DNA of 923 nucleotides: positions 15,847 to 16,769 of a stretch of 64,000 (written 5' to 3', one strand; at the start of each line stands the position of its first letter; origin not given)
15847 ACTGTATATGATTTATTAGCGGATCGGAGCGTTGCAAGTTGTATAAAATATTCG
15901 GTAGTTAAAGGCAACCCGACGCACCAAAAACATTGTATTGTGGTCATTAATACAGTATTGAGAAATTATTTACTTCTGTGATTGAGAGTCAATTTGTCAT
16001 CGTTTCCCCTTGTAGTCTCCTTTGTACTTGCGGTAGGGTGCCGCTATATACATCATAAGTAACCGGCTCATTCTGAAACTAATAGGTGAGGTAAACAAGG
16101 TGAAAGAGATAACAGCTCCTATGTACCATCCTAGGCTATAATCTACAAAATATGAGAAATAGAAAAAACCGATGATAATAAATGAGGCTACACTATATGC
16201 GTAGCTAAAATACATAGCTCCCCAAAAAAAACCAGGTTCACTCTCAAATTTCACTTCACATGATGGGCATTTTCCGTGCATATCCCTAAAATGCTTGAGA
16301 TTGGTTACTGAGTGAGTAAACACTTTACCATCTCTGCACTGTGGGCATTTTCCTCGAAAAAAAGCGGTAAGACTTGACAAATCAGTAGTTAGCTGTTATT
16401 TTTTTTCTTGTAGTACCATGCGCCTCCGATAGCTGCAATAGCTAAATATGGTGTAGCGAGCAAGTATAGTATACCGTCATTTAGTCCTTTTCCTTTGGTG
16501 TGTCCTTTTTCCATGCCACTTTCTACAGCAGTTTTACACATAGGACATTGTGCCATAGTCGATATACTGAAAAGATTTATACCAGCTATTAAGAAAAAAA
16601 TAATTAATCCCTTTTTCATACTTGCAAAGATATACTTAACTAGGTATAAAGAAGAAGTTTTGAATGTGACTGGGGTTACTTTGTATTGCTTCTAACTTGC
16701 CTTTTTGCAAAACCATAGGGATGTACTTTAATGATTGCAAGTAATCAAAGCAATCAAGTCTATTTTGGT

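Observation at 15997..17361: The cytochrome oxidase biogenesis operon ends with an FkbM methyltransferase and two tiny Cys-motif membrane proteins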

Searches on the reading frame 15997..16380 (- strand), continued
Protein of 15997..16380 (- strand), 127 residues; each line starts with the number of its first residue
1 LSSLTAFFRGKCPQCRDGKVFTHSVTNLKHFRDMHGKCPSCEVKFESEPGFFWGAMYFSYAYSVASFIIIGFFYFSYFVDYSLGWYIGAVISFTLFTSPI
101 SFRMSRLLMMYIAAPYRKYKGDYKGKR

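Call 82: get_annotated_region(hit=H3, flank=6000)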
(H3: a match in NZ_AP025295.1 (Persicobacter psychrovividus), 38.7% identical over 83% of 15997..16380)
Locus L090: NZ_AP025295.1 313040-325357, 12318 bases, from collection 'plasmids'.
description: Persicobacter psychrovividus strain NBRC 101262 plasmid pPP3, complete sequence
organism: Persicobacter psychrovividus (NCBI taxid 387638)
taxonomy: Bacteria; Bacteroidota; Cytophagia; Cytophagales; Persicobacteraceae; Persicobacter; Persicobacter psychrovividus
host: -; source: -; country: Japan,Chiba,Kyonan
typing (MOB-suite, as given by PLSDB): non-mobilizable
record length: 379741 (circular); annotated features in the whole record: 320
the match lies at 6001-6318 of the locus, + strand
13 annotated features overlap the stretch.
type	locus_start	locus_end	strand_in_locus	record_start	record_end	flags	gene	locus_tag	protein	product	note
CDS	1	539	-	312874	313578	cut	-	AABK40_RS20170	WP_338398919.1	polysaccharide biosynthesis/export family protein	GO:0015774 - polysaccharide transport [Evidence IEA]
CDS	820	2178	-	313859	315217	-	-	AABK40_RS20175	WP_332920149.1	HAMP domain-containing sensor histidine kinase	-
CDS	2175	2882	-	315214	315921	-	-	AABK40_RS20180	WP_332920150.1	response regulator transcription factor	-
CDS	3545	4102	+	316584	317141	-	-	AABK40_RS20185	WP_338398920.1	ABC-ATPase domain-containing protein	-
CDS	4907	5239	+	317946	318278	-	-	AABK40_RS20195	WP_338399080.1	hypothetical protein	-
CDS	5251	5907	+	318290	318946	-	-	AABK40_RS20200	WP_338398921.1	hypothetical protein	-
CDS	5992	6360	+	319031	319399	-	-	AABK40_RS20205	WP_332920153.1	DUF983 domain-containing protein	-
CDS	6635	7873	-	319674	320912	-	-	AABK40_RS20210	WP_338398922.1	acyloxyacyl hydrolase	-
CDS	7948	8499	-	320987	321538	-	-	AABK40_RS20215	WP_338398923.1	DNA-3-methyladenine glycosylase I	GO:0006284 - base-excision repair [Evidence IEA]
CDS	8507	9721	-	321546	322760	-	-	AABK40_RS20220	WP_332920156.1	acyloxyacyl hydrolase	-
CDS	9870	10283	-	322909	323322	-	-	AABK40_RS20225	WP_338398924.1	response regulator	GO:0000160 - phosphorelay signal transduction system [Evidence IEA]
CDS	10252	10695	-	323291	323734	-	-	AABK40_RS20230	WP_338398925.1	response regulator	GO:0000160 - phosphorelay signal transduction system [Evidence IEA]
CDS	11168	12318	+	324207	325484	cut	-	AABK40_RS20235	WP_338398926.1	hypothetical protein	-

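Call 83: get_annotated_region(hit=H6, flank=4000)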
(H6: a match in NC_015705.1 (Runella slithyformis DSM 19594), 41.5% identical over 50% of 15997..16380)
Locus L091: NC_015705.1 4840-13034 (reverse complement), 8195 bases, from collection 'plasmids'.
description: Runella slithyformis DSM 19594 plasmid pRUNSL04, complete sequence
organism: Runella slithyformis DSM 19594 (NCBI taxid 761193)
taxonomy: Bacteria; Bacteroidota; Cytophagia; Cytophagales; Spirosomataceae; Runella; Runella slithyformis; Runella slithyformis DSM 19594
host: -; source: fresh water lake; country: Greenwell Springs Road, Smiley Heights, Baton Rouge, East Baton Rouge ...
typing (MOB-suite, as given by PLSDB): non-mobilizable; replicon rep_cluster_293
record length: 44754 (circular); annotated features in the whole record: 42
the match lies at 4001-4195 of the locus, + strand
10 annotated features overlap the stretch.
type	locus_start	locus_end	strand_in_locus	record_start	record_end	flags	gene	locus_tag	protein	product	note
CDS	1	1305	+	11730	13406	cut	-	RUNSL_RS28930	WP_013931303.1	bifunctional metallophosphatase/5'-nucleotidase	-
CDS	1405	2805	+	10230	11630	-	-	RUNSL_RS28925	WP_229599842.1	OprD family outer membrane porin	-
CDS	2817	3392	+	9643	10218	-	-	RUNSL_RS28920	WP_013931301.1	YeeE/YedE thiosulfate transporter family protein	-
CDS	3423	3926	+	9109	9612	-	-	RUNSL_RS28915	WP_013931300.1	DUF6691 family protein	-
CDS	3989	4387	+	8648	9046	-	-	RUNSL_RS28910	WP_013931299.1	DUF983 domain-containing protein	-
CDS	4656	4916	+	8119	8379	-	-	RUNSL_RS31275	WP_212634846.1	FAD/NAD(P)-binding oxidoreductase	-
CDS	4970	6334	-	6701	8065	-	-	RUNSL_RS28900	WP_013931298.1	replication initiation protein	GO:0006270 - DNA replication initiation [Evidence IEA]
CDS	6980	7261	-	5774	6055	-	-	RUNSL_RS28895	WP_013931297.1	hypothetical protein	-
CDS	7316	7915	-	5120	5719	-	-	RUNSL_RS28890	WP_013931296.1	ParA family protein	-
CDS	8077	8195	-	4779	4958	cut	-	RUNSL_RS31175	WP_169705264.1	hypothetical protein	-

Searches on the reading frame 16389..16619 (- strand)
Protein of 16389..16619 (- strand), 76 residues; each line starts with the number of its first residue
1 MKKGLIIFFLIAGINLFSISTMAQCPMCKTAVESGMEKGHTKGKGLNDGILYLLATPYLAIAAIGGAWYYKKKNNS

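Call 3: search_protein_families(library=pfam, proteins=[window:16389-16619:-], max_evalue=0.01)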
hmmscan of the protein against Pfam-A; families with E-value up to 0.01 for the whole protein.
window:16389-16619:- (76 aa): 0 families

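Call 4: search_protein_families(library=ncbifam, proteins=[window:16389-16619:-], max_evalue=0.01)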
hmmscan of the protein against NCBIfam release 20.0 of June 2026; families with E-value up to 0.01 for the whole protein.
window:16389-16619:- (76 aa): 0 families

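Call 7: find_homologous_proteins(query=window:16389-16619:-, max_evalue=0.01)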
Query window:16389-16619:- (76 aa): 130 proteins with E <= 0.01 among 131 candidates; the best 120 are listed.
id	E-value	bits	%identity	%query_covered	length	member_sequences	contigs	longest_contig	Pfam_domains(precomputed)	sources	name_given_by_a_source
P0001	1.3e-37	144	87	100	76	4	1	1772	-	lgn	-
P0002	5.2e-29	117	70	100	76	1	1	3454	-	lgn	-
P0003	5.8e-29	117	76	97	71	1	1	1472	-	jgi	-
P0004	2.3e-28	115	73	88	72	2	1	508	-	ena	-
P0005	3.4e-28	115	87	71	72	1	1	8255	-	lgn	-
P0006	3.8e-28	114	91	71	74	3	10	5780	-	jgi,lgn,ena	-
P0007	6.4e-28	114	74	100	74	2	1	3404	-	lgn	-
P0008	8.6e-28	113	73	99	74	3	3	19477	-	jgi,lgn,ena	-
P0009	8.6e-28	113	73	99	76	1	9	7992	-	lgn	-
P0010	1.4e-27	113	73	99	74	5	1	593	-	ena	-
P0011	3.1e-27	111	73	97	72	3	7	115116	-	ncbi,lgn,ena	-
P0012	3.3e-27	111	67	100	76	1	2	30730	-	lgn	-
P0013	3.7e-27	111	68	99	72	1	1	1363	-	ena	-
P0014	3.8e-27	111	75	93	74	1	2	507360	-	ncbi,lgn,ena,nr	ncbi:MAG: hypothetical protein COA58_01800 [Bacteroidetes bacterium]|nr:MAG: hypothetical protein CO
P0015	4.4e-27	111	65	99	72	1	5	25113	-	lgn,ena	-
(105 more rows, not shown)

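Call 9: find_related_loci(query=A1, collection=genome_contigs, flank=8000)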
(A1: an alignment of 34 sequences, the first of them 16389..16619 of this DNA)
Query A1 (76 aa) in genome_contigs; peptide patterns used: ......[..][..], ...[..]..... (x = any residue, [..] = any of these).
599 stretches matched a pattern (row limit reached: there are more); 550 encode a relative of the query (tblastn E <= 1e-3); the best 80 are kept; 80 distinct loci.
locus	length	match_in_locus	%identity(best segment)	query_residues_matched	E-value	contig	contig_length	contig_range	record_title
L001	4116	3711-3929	74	1-76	2e-31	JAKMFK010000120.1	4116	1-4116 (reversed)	MAG: Bacteroidia bacterium isolate MOX_bin70 PPB.contigs.fa_k127_1294481, whole genome shotgun sequence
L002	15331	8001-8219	74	1-76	2e-31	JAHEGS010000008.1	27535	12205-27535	MAG: Bacteroidetes bacterium isolate Ww421 NODE_1778_length_27535_cov_4.756657, whole genome shotgun sequence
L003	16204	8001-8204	75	1-71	1e-30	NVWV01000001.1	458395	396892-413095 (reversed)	MAG: Bacteroidetes bacterium isolate NORP28 Contig_source1382A_18, whole genome shotgun sequence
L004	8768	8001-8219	73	1-76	1e-30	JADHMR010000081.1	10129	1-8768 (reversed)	MAG: Bacteroidia bacterium isolate BS301-5m-G47 BS301-5m-C9174, whole genome shotgun sequence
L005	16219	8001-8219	74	1-76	1e-29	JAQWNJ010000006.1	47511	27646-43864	MAG: Bacteroidia bacterium isolate cluster2_bin.177 k141_1901411, whole genome shotgun sequence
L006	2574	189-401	70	1-74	4e-29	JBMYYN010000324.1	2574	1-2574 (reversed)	MAG: Bacteroidia bacterium isolate ME_XS_2208_bin_33 ME_XS_2208_bin_33_332, whole genome shotgun sequence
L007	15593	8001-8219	68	1-73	3e-29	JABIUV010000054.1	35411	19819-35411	MAG: Bacteroidetes bacterium isolate SI072_bin56 k141_1773654, whole genome shotgun sequence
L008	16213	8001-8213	66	1-74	5e-29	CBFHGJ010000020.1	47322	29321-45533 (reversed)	MAG: Bacteroidia bacterium isolate AGTU_264_bin_10_orig genome assembly, contig: AGTU_264_bin_10_orig_AGTU_264_c_0000000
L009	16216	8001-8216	68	1-75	5e-29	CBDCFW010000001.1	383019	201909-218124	MAG: Bacteroidia bacterium isolate 7f9a9047-ce31-4f51-b465-151de501cfc3 genome assembly, contig: contig_1, whole genome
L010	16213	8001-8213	64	1-73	1e-28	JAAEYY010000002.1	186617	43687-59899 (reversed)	Bacterium isolate P03SST1bin.8 NODE_54_length_186617_cov_5.39989, whole genome shotgun sequence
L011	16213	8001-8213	64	1-74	1e-27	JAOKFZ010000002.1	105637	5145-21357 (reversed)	Bacteroidia bacterium isolate AH-578-I02 AH-578-I02_NODE_2, whole genome shotgun sequence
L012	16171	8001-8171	79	18-74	3e-27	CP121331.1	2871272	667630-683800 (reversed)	MAG: Sphingobacteriales bacterium isolate NCC532_bact_6916 chromosome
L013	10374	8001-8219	64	1-74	1e-26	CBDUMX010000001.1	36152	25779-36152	MAG TPA_asm: uncultured bacterium isolate SRR22808131_binner13_Refined_73 genome assembly, contig: ERZ25043456.412, whol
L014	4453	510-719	62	1-73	2e-26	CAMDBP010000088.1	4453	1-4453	MAG: Chitinophaga pinensis isolate MH-21oct19-60 genome assembly, contig: MH-21oct19-C34796, whole genome shotgun sequen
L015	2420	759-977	63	1-74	4e-26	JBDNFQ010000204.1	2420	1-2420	MAG: Bacteroidia bacterium isolate concoct.142.ELB k141_629901, whole genome shotgun sequence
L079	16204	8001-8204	49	5-76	2e-18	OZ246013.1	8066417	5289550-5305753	MAG: Saprospiraceae bacterium isolate e1f2261a-3454-464d-be59-2565730905ce genome assembly, chromosome: 1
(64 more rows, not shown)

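Call 13: search_solved_structures(query=A1, max_evalue=10, show_alignments=2)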
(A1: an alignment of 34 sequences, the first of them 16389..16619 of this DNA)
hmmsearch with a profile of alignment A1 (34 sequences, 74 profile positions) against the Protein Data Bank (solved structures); distinct sequences matched with E-value up to 10: 7.
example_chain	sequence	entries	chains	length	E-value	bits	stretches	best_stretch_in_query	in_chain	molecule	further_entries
7jhj_R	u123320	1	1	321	0.53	13.4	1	7-65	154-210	BILF1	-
1chc_A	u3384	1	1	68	0.67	13.1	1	12-35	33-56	EQUINE HERPES VIRUS-1 RING DOMAIN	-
2ea5_A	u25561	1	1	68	0.79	12.8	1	17-32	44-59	Cell growth regulator with RING finger domain protein 1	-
6ff2_A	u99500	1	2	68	0.79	12.8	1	21-36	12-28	Copper chaperone CopZ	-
2ysl_A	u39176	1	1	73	1.8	11.7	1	18-30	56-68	Tripartite motif-containing protein 31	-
8grq_K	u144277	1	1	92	4.2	10.5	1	9-31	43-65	Breast cancer type 1 susceptibility protein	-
1jm7_A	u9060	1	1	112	8.1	9.6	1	9-30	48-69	BREAST CANCER TYPE 1 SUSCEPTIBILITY PROTEIN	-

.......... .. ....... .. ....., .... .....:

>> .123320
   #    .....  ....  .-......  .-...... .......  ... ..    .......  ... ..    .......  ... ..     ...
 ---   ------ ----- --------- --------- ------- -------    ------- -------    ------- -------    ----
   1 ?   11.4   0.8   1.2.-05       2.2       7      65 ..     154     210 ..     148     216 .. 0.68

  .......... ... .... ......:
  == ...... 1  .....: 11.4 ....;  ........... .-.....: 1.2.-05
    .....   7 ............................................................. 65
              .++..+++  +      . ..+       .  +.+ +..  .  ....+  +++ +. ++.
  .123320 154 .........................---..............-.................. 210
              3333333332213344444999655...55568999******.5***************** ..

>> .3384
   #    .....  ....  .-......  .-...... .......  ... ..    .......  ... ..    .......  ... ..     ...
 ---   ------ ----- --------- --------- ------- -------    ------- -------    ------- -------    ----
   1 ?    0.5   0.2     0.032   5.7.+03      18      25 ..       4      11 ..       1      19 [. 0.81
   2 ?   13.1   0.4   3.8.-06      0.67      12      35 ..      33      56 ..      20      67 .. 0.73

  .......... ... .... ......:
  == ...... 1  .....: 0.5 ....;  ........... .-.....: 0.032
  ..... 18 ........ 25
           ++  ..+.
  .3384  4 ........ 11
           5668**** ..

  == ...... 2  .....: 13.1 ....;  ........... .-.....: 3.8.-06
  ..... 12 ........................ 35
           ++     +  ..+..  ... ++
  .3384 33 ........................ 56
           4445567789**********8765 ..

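Call 23: search_protein_representatives(alignment_id=A1)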
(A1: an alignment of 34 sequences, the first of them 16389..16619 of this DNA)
Query: 34 sequences, 74 profile positions. Proteins with E-value up to 0.001 (for the whole library): 1488; up to 1e-10: 642; up to 1e-30: 1. The best 150 are listed.
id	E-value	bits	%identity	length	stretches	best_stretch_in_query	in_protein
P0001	1.8e-31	123.9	-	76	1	1-72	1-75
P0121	5.2e-28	112.8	-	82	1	2-72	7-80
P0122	7.0e-27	109.2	-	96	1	2-73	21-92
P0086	8.5e-27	108.9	-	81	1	3-72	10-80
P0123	1.8e-25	104.7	-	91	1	7-73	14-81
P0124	3.9e-25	103.6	-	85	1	4-73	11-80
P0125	7.2e-25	102.7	-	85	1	8-73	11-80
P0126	1.3e-24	101.9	-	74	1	10-72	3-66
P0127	4.0e-24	100.3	-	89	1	3-71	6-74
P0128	4.4e-24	100.2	-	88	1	5-72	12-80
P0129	5.8e-24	99.8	-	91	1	5-71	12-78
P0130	2.0e-23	98.1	-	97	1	4-73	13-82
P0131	3.2e-23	97.4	-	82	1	2-73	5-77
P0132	4.8e-23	96.9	-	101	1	1-73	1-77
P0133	5.9e-23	96.6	-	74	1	1-71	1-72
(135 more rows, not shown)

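Call 50: list_cluster_members(proteins=[P0268, window:16389-16619:-, window:15997-16380:-])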
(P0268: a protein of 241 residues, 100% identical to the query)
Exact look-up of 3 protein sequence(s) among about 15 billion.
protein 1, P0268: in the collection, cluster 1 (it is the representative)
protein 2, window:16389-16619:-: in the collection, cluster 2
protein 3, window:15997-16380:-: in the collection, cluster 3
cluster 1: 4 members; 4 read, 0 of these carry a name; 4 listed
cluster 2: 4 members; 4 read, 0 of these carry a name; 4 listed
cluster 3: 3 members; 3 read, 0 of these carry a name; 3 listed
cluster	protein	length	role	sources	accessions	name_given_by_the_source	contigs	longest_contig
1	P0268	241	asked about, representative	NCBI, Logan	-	-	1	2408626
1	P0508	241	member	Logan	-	-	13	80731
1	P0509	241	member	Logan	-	-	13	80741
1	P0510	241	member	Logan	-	-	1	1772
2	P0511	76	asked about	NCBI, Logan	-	-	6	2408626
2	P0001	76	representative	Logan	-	-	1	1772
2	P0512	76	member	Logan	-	-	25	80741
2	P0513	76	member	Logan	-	-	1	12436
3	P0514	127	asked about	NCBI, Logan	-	-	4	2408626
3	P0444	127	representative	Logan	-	-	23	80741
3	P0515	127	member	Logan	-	-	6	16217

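Call 57: predict_structure(alignment_id=A1)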
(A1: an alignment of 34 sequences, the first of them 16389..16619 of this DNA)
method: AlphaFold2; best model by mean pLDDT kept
length: 76 residues; sequences in the alignment: 34
mean_pLDDT: 70.9   pTM: 0.35
mean pLDDT of the five models: 70.9, 69.4, 68.3, 67.8, 66.8
residues with pLDDT >= 90: 7; 70-90: 29; 50-70: 39; < 50: 1
segments of 3 or more residues with pLDDT < 50: none
pLDDT, mean of each block of 10 residues (from residue 1): 74 71 57 60 60 78 90 81
secondary structure, 60 per line:
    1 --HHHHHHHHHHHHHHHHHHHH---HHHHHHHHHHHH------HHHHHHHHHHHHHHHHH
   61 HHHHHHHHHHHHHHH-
elements in order: H3-22 H26-37 H44-75

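Call 86: search_protein_families(library=pfam, proteins=[L079:6827-7315:+, L079:7315-7842:+, L079:7962-8213:+], max_evalue=1)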
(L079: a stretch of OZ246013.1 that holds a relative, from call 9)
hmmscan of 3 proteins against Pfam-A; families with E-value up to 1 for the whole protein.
L079:6827-7315:+ (163 aa): 1 family
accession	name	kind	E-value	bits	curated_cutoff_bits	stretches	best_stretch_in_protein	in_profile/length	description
PF03988.17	DUF347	-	0.36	11.5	28.2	1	3-25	28-50/52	Repeat of Unknown Function (DUF347)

L079:7315-7842:+ (176 aa): 4 families
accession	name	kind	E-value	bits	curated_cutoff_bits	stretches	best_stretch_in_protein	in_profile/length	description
PF04238.17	DUF420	-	5.4e-40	137.1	30.5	1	43-171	1-130/130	Protein of unknown function (DUF420)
PF19230.4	DUF5883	-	0.024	15.2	25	1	81-128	52-95/120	Family of unknown function (DUF5883)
PF14387.11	DUF4418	-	0.087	13.6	27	1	49-127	37-114/117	Domain of unknown function (DUF4418)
PF10066.14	DUF2304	-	0.62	10.8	25.5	1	52-128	5-80/106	Uncharacterized conserved protein (DUF2304)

L079:7962-8213:+ (84 aa): 3 families
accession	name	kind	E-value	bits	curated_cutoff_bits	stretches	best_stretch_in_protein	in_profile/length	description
PF21349.2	RUBY_RBDX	-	0.084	12.8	26.5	1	23-38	12-27/30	Rubrerythrin, rubredoxin-like domain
PF10601.15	zf-LITAF-like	-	0.091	13.4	23.8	1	28-61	6-39/70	LITAF-like zinc ribbon domain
PF15750.11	UBZ_FAAP20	-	0.14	12.4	25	1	28-43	2-17/35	Ubiquitin-binding zinc-finger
